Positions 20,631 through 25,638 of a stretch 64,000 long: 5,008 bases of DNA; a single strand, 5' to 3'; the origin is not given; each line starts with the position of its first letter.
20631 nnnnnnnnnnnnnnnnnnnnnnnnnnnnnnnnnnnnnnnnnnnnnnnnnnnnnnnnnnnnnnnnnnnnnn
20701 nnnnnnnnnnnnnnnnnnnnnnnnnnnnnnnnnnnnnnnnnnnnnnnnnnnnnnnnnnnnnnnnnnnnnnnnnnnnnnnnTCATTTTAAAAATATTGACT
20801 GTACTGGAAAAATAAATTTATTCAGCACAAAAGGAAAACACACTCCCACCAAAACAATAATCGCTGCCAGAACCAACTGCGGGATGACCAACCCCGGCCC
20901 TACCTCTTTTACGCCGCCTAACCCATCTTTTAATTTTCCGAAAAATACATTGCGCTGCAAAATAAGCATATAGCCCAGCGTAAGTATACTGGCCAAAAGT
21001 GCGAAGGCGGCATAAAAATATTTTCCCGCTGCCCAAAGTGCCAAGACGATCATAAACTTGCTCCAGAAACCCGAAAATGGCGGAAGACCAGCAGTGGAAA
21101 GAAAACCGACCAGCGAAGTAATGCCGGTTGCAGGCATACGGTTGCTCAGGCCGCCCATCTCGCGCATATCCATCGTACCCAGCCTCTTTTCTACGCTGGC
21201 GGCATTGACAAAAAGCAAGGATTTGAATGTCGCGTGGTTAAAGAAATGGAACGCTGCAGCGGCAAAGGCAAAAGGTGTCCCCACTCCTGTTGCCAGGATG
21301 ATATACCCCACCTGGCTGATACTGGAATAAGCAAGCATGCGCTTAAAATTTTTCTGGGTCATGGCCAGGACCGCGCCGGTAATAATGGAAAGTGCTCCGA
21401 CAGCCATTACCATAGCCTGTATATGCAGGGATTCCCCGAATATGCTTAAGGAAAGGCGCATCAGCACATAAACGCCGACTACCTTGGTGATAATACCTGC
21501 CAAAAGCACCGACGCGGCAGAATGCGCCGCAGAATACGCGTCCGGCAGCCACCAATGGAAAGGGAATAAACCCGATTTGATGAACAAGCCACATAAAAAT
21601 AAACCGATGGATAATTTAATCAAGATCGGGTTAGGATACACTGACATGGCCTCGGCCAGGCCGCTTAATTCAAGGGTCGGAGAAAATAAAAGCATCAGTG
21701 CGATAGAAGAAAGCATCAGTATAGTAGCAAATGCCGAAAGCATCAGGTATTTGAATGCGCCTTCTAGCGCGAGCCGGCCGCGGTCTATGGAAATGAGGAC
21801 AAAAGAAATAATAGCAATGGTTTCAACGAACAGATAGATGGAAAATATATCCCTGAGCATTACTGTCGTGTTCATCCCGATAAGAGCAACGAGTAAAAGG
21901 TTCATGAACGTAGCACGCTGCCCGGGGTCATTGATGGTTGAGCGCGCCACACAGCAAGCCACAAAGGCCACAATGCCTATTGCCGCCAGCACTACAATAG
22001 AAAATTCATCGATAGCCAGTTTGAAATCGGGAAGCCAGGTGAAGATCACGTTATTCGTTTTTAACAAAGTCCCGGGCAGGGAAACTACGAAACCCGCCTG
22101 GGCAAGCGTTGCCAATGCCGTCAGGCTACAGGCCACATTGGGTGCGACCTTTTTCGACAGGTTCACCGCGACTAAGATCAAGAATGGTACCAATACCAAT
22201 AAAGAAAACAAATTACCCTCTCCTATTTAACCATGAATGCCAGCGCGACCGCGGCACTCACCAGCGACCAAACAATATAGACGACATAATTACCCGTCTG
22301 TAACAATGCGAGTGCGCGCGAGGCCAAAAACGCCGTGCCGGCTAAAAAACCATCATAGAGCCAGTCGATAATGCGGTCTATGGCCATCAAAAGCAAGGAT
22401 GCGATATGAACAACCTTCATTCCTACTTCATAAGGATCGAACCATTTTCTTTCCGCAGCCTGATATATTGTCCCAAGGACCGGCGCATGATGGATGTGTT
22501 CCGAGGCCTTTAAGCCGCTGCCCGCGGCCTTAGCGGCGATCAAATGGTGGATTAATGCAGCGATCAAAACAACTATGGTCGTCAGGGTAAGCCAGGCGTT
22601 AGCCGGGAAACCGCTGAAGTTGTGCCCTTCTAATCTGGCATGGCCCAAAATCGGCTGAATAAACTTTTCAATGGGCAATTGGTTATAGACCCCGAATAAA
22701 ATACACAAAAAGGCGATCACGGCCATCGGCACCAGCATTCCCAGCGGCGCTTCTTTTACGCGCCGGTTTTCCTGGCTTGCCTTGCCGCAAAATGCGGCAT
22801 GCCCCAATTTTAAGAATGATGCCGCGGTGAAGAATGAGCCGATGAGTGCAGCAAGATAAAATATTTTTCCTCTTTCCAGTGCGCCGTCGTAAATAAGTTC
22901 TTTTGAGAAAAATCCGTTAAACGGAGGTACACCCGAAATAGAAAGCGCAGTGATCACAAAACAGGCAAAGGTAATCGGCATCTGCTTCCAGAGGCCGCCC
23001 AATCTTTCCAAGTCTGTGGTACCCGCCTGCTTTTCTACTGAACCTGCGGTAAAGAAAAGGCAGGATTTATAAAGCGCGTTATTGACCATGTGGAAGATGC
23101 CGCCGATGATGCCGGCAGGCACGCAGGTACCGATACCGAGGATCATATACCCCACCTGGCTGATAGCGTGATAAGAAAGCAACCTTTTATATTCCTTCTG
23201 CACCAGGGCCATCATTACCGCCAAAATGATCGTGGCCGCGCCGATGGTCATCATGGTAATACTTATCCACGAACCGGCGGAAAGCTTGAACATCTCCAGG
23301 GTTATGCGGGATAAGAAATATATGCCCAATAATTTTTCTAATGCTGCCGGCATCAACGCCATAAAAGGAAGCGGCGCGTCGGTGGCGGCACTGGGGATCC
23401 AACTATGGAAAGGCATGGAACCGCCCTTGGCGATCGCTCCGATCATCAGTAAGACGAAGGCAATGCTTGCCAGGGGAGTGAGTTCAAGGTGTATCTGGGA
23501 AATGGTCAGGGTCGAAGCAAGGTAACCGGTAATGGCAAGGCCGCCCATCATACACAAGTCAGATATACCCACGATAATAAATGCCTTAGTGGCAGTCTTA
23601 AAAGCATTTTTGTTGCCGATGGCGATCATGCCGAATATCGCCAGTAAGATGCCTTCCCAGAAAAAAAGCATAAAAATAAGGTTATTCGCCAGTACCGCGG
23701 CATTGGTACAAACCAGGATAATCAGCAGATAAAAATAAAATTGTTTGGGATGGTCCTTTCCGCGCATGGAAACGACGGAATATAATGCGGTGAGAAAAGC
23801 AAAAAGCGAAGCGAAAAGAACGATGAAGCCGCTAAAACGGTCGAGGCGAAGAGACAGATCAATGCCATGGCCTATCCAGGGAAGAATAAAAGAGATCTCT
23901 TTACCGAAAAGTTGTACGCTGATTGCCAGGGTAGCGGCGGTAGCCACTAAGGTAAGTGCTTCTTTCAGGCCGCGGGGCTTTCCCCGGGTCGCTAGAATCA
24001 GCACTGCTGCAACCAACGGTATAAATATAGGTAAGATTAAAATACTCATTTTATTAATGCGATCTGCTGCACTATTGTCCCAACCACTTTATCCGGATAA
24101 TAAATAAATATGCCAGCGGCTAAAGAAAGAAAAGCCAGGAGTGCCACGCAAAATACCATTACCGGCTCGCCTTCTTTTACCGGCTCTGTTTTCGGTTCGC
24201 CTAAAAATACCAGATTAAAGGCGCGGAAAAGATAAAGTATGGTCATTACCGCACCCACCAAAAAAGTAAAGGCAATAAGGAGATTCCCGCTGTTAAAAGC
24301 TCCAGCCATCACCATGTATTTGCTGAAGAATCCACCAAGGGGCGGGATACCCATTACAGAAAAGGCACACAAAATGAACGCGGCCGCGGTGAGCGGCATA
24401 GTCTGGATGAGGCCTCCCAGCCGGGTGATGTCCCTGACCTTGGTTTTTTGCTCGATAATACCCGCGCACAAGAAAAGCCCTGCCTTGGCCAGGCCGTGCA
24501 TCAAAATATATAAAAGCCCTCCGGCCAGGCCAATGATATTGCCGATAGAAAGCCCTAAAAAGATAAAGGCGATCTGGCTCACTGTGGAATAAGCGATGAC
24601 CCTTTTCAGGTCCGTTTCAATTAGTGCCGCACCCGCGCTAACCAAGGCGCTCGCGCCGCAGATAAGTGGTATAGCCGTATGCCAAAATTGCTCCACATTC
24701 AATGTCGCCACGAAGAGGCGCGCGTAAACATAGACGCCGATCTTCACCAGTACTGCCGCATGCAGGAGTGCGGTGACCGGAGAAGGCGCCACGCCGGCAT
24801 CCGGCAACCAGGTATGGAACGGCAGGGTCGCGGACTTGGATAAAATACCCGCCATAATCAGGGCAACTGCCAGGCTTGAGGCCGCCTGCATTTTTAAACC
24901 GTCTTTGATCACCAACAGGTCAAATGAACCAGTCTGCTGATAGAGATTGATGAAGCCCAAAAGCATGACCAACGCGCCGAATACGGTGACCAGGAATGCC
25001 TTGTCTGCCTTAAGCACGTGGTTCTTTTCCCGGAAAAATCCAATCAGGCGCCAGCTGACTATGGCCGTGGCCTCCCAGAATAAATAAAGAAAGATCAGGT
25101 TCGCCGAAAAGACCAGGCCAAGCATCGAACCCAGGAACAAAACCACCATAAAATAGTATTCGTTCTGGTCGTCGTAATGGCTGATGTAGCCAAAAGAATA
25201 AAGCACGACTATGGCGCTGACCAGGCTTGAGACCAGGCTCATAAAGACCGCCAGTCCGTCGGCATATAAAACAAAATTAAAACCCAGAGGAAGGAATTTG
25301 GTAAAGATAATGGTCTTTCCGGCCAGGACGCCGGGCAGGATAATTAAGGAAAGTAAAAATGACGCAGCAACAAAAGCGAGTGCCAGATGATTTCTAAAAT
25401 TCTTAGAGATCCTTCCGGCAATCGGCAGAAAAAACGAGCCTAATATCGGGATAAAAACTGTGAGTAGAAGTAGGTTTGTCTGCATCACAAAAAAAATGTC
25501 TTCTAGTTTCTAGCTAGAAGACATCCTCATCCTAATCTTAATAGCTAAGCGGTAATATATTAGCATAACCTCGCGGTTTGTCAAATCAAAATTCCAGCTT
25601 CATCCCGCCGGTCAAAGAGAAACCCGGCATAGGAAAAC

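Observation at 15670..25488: Complex-I-like gene set built around a genuine [NiFe] hydrogenase catalytic subunit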

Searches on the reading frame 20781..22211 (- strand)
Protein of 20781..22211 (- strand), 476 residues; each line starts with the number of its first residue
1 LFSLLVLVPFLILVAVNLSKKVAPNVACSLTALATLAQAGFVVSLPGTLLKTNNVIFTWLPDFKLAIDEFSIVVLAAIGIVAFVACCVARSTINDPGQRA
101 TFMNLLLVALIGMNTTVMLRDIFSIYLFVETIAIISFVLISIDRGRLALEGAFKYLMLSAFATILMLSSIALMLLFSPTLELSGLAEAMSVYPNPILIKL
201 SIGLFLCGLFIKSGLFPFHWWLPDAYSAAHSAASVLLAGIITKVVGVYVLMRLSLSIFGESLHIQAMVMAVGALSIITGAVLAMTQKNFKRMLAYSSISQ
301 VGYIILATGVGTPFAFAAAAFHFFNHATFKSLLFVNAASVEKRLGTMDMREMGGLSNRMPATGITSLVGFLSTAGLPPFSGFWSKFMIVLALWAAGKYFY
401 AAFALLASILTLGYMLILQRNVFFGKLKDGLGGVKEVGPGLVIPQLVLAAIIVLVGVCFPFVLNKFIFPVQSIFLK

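Call 4: search_protein_families(library=pfam, proteins=[window:20781-22211:-], max_evalue=0.01)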
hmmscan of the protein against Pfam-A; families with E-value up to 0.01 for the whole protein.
window:20781-22211:- (476 aa): 2 families
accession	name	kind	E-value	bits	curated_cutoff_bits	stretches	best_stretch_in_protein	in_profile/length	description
PF00361.26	Proton_antipo_M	-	9.1e-63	212.6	21.5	1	121-411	3-294/294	NADH:quinone oxidoreductase/Mrp antiporter, TM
PF10125.14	NADHdeh_related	-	2.3e-06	27.6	27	1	106-221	74-184/218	NADH dehydrogenase I, subunit N related protein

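Call 6: search_protein_families(library=ncbifam, proteins=[window:20781-22211:-], max_evalue=0.001)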
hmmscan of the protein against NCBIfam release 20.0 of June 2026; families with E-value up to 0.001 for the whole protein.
window:20781-22211:- (476 aa): 76 families (the best 25 are shown)
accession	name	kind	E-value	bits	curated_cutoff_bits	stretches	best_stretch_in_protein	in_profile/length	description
NF006419.0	PRK08668.1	equivalog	3.7e-73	247.3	617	1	4-467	6-474/613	NADH dehydrogenase subunit M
NF006240.0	PRK08376.1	subfamily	6.2e-73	246.5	662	1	65-471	86-504/521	putative monovalent cation/H+ antiporter subunit D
TIGR01770.1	NDH_I_N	subfamily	4.5e-65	220.4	332.6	1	3-427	9-436/472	NADH-quinone oxidoreductase subunit NuoN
TIGR01972.1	NDH_I_M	subfamily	1.8e-64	218.2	263.8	1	3-464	2-473/486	NADH-quinone oxidoreductase subunit M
NF009306.0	PRK12663.1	equivalog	1.9e-63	215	542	1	55-464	61-472/498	Na+/H+ antiporter subunit D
NF006241.0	PRK08377.1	equivalog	1.3e-62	212.4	645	1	3-458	6-462/494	NADH dehydrogenase subunit N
NF005086.0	PRK06521.1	equivalog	7.4e-58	196.5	667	1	18-457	25-490/669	hydrogenase 4 subunit B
NF005818.0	PRK07691.1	equivalog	1.2e-56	192.8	586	1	6-459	10-469/496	Na+/H+ antiporter subunit D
NF009310.0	PRK12668.1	equivalog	9e-56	189.9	564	1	6-463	6-438/584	Na(+)/H(+) antiporter subunit D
NF009288.0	PRK12648.1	equivalog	9.9e-56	189.4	1104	1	3-465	4-477/954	monovalent cation/H+ antiporter subunit A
NF009287.0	PRK12647.1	equivalog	6.5e-55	187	937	1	4-467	5-474/773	putative monovalent cation/H+ antiporter subunit A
NF004920.0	PRK06277.1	equivalog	8.6e-54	183.1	578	1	3-472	5-474/478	energy conserving hydrogenase EhbF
NF006238.0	PRK08375.1-4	equivalog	1.3e-52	179.3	626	1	5-426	9-432/531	putative monovalent cation/H+ antiporter subunit D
NF009305.0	PRK12662.1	equivalog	1.6e-52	178.9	700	1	4-457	8-474/492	putative monovalent cation/H+ antiporter subunit D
NF005141.0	PRK06590.1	equivalog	5.2e-52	177.6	556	1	7-460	10-469/615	NADH-quinone oxidoreductase subunit L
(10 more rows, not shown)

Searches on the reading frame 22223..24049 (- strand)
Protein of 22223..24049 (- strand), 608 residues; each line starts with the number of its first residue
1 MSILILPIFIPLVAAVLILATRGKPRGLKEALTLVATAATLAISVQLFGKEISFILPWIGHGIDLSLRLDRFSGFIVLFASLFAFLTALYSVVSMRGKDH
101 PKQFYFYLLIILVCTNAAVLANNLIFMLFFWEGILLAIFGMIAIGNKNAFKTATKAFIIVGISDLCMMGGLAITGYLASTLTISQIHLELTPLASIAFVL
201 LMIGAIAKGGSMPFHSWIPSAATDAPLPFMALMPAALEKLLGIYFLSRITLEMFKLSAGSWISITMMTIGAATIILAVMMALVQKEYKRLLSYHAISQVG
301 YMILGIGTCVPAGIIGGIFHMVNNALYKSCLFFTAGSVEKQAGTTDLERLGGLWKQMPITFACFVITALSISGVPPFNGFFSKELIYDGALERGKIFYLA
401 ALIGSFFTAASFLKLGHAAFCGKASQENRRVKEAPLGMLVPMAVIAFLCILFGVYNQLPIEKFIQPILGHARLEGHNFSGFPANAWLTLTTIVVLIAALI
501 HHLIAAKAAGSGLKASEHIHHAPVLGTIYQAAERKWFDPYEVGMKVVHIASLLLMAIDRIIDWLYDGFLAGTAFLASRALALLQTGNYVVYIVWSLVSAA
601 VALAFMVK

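Call 4: search_protein_families(library=pfam, proteins=[window:22223-24049:-], max_evalue=0.01)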
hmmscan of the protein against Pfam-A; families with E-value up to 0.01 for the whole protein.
window:22223-24049:- (608 aa): 1 family
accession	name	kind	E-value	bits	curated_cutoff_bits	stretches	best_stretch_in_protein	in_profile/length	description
PF00361.26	Proton_antipo_M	-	1.3e-52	179.3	21.5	1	121-408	1-294/294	NADH:quinone oxidoreductase/Mrp antiporter, TM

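Call 6: search_protein_families(library=ncbifam, proteins=[window:22223-24049:-], max_evalue=0.001)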
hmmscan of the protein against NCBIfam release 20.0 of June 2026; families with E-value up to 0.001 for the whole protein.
window:22223-24049:- (608 aa): 71 families (the best 25 are shown)
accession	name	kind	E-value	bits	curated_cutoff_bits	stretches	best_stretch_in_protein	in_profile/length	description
NF005141.0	PRK06590.1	equivalog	6.5e-77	259.9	556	1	2-607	3-610/615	NADH-quinone oxidoreductase subunit L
NF006240.0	PRK08376.1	subfamily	4.3e-75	253.6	662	1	38-467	54-503/521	putative monovalent cation/H+ antiporter subunit D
TIGR01974.1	NDH_I_L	subfamily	6.9e-73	246.6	407.5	1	3-606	2-629/630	NADH-quinone oxidoreductase subunit L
NF006419.0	PRK08668.1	equivalog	2.4e-70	238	617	1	4-505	4-516/613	NADH dehydrogenase subunit M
NF009288.0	PRK12648.1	equivalog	3.2e-67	227.4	1104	1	3-490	6-503/954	monovalent cation/H+ antiporter subunit A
NF009287.0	PRK12647.1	equivalog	6.4e-67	226.7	937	1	8-470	10-481/773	putative monovalent cation/H+ antiporter subunit A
NF005097.0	PRK06525.1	equivalog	1.2e-65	222.1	430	1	3-451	4-470/480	hydrogenase 4 subunit D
TIGR00940.1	2a6301s01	subfamily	3.3e-64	217.5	920.45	1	3-499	4-536/793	monovalent cation:proton antiporter subunit A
NF005086.0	PRK06521.1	equivalog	8.5e-64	216.2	667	1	8-468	12-503/669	hydrogenase 4 subunit B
NF009310.0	PRK12668.1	equivalog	1.2e-62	212.5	564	1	4-458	6-436/584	Na(+)/H(+) antiporter subunit D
NF006236.0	PRK08375.1-1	equivalog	2.8e-62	211.3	663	1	4-458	9-483/493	putative monovalent cation/H+ antiporter subunit D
NF009289.0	PRK12649.1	equivalog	7.3e-62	209.8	1117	1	4-496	7-530/789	putative monovalent cation/H+ antiporter subunit A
TIGR01972.1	NDH_I_M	subfamily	1e-61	209.1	263.8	1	6-459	3-471/486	NADH-quinone oxidoreductase subunit M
NF009285.0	PRK12645.1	equivalog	6.3e-60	203.3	1028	1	2-469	2-506/804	Na+/H+ antiporter subunit A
NF009306.0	PRK12663.1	equivalog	1.8e-59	201.8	542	1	3-457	5-468/498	Na+/H+ antiporter subunit D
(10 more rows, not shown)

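Call 65: search_solved_structures(query=window:22223-24049:-, max_evalue=1e-20)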
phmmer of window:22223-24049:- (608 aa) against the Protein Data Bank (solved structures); distinct sequences matched with E-value up to 1e-20: 51.
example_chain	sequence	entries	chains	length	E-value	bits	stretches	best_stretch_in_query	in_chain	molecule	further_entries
6z16_A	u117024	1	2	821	4.6e-47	164.3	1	54-464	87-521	Multisubunit Na+/H+ antiporter, A subunit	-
7qru_A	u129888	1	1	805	6.3e-46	160.5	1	43-468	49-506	Na+/H+ antiporter subunit A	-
6cfw_H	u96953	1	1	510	7e-45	157.1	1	62-456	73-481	Monovalent cation/H+ antiporter subunit D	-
4he8_L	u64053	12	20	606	9.2e-44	153.4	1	33-496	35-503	NADH-quinone oxidoreductase subunit 12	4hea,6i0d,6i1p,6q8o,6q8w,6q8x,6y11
7qru_D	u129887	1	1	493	6e-43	150.7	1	3-455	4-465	Na+/H+ antiporter subunit D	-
8e9g_L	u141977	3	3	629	1.3e-40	143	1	55-604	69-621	NADH-quinone oxidoreductase, L subunit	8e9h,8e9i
3rko_L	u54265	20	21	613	1.9e-38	135.9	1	1-460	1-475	NADH-QUINONE OXIDOREDUCTASE SUBUNIT L | Proton-translocating NADH-quinone oxidoreductase, chain L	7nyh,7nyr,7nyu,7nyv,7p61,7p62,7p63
7z7r_L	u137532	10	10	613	2.1e-38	135.7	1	1-460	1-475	NADH dehydrogenase subunit L | NADH-quinone oxidoreductase subunit L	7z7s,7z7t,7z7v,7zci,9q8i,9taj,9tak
6u8y_H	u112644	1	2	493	1.3e-36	129.8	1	6-456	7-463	NADH dehydrogenase subunit N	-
7d3u_D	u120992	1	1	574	7.6e-36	127.3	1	3-430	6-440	Monovalent Na+/H+ antiporter subunit D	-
6u8y_X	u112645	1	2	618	1.2e-35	126.5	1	7-503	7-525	NADH dehydrogenase subunit M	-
6hum_F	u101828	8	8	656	2.1e-34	122.5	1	39-424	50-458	NADH dehydrogenase subunit 5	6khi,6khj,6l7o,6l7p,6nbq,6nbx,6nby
8qby_L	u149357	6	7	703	4e-34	121.6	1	55-565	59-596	NADH dehydrogenase subunit L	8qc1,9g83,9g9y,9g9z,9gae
7zm7_5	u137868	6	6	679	1.3e-33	119.8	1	69-422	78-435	NADH-ubiquinone oxidoreductase chain 5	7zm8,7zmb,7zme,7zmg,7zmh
7ar7_L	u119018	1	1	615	1.6e-33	119.6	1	55-453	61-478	NADH-ubiquinone oxidoreductase chain 5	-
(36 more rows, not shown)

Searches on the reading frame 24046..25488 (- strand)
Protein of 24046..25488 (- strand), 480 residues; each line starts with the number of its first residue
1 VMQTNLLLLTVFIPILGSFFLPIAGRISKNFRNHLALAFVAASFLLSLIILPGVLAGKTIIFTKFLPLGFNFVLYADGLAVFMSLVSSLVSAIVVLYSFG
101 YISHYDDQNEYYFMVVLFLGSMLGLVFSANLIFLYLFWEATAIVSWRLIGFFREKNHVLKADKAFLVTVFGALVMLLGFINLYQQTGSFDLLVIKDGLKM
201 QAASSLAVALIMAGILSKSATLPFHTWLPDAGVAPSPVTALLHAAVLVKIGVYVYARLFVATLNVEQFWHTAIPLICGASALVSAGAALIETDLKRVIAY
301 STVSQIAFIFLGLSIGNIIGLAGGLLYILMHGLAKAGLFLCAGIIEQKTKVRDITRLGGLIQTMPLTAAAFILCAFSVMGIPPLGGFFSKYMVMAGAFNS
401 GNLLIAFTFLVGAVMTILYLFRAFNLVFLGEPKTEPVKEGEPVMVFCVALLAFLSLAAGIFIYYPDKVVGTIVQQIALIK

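Call 4: search_protein_families(library=pfam, proteins=[window:24046-25488:-], max_evalue=0.01)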
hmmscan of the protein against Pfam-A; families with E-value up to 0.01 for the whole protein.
window:24046-25488:- (480 aa): 2 families
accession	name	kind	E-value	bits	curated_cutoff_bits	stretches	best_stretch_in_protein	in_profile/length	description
PF00361.26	Proton_antipo_M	-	7.4e-72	242.5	21.5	1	128-416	1-294/294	NADH:quinone oxidoreductase/Mrp antiporter, TM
PF00662.26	Proton_antipo_N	-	7e-06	26.3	24.5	1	69-112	8-51/51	NADH-Ubiquinone oxidoreductase (complex I), chain 5 N-terminus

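Call 6: search_protein_families(library=ncbifam, proteins=[window:24046-25488:-], max_evalue=0.001)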
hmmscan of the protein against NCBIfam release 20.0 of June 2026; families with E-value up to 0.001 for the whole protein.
window:24046-25488:- (480 aa): 74 families (the best 25 are shown)
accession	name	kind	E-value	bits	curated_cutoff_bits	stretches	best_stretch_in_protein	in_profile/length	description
NF005141.0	PRK06590.1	equivalog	1.4e-92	311.6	556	1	4-466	2-472/615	NADH-quinone oxidoreductase subunit L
NF009287.0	PRK12647.1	equivalog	2.3e-91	307.5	937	1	7-469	3-474/773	putative monovalent cation/H+ antiporter subunit A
NF009288.0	PRK12648.1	equivalog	2.4e-88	297.3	1104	1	6-476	2-482/954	monovalent cation/H+ antiporter subunit A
TIGR01974.1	NDH_I_L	subfamily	1.2e-87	295.3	407.5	1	5-463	1-480/630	NADH-quinone oxidoreductase subunit L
NF005097.0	PRK06525.1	equivalog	2.9e-84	283.5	430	1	5-460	3-473/480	hydrogenase 4 subunit D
TIGR00940.1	2a6301s01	subfamily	2.8e-83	280.6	920.45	1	8-475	10-499/793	monovalent cation:proton antiporter subunit A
NF009289.0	PRK12649.1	equivalog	9.2e-82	275.6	1117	1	4-465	4-488/789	putative monovalent cation/H+ antiporter subunit A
NF009284.0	PRK12644.1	equivalog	1.6e-79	268.1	962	1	34-475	29-484/975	Na+/H+ antiporter subunit A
NF009285.0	PRK12645.1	equivalog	2.3e-78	264.3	1028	1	6-473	3-501/804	Na+/H+ antiporter subunit A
NF009290.0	PRK12650.1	equivalog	3e-73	247.2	980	1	8-477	4-487/966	DUF4040 family protein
TIGR01972.1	NDH_I_M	subfamily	5.7e-68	229.7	263.8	1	9-476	3-479/486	NADH-quinone oxidoreductase subunit M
NF006236.0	PRK08375.1-1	equivalog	4.2e-67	227.2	663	1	5-467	7-486/493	putative monovalent cation/H+ antiporter subunit D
NF005561.0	PRK07234.1-1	equivalog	9e-67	226.1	718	1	8-424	10-435/569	putative monovalent cation/H+ antiporter subunit D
NF005626.0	PRK07376.1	equivalog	9.8e-67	225.7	963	1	33-436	41-462/675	NAD(P)H-quinone oxidoreductase subunit 5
NF006240.0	PRK08376.1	subfamily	4.4e-64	217.3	662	1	2-473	2-500/521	putative monovalent cation/H+ antiporter subunit D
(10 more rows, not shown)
